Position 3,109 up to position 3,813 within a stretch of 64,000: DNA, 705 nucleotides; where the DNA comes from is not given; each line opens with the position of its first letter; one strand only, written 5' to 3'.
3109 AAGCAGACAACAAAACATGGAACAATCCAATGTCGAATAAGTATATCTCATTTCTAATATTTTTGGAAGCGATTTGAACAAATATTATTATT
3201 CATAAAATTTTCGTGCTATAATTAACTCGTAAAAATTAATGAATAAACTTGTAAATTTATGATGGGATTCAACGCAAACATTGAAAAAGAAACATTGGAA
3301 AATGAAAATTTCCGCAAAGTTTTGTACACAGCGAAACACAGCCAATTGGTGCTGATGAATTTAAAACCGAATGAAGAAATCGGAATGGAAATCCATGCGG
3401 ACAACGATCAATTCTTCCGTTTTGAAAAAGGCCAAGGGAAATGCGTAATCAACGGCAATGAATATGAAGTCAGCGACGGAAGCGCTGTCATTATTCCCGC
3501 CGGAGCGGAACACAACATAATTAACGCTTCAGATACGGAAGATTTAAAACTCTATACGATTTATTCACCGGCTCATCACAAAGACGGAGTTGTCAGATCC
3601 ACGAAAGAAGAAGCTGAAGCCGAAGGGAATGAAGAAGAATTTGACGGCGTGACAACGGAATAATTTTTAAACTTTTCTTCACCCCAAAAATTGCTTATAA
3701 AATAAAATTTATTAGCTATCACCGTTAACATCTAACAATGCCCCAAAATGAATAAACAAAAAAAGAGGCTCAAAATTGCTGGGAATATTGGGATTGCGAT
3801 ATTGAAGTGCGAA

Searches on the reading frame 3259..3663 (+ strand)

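Call 41: search_protein_families(library=pfam, proteins=[window:3259-3663:+], max_evalue=0.001)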
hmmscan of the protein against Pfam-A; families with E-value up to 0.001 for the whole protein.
window:3259-3663:+ (134 aa): 3 families
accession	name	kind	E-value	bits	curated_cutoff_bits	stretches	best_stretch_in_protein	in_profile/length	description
PF07883.17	Cupin_2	-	5.6e-16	58.4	27.2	1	32-102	2-70/70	Cupin domain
PF02311.25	AraC_binding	-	6.2e-06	26.4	21.1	1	55-105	29-78/135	AraC-like ligand binding domain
PF11699.14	CENP-C_C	-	0.00056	20.6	29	1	35-95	19-79/85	Mif2/CENP-C like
